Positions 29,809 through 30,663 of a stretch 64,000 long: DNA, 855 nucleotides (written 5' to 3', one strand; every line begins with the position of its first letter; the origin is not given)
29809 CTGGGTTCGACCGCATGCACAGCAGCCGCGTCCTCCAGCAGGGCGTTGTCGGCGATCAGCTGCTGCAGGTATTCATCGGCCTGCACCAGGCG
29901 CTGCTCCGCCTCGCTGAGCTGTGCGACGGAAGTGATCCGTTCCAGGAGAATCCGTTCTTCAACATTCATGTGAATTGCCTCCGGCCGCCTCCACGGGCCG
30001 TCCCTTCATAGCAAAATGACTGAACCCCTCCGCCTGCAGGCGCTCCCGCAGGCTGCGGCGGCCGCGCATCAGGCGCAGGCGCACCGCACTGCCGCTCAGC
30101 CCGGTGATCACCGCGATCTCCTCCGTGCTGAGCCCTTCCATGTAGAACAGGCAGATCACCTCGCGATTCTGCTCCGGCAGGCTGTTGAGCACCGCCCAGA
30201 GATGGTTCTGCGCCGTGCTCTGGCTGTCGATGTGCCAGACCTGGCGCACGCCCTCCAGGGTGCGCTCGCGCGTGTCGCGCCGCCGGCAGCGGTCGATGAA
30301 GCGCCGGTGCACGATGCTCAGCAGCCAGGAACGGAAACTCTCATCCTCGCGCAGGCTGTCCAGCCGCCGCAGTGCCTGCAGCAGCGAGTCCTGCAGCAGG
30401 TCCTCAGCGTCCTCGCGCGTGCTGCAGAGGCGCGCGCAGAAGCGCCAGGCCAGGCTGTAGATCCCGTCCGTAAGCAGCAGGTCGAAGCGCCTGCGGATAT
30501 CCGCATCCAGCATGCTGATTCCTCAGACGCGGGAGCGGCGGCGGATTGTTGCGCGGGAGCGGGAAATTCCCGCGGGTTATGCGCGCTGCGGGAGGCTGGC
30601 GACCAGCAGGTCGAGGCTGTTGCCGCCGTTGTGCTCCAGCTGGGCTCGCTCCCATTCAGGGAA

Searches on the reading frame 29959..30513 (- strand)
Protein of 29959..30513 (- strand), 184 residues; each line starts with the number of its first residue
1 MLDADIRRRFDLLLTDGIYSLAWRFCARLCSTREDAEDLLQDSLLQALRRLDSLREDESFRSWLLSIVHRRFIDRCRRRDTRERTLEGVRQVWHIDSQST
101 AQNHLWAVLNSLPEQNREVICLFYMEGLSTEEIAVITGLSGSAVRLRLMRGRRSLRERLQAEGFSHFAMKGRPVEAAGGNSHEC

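Call 36: search_protein_families(library=pfam, proteins=[window:29959-30513:-], max_evalue=0.001)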
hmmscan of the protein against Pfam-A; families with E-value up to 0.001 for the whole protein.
window:29959-30513:- (184 aa): 4 families
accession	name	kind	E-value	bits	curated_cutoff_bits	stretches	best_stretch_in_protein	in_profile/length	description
PF04542.20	Sigma70_r2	-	1.2e-14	54.2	24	1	20-80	7-69/71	Sigma-70 region 2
PF08281.18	Sigma70_r4_2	-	2.9e-14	52.9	25.7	1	105-155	4-54/54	Sigma-70, region 4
PF04545.22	Sigma70_r4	-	2.7e-10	40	24.1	1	108-157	1-50/50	Sigma-70, region 4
PF07638.17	Sigma70_ECF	-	0.00015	22.2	21.1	1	34-158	47-182/185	ECF sigma factor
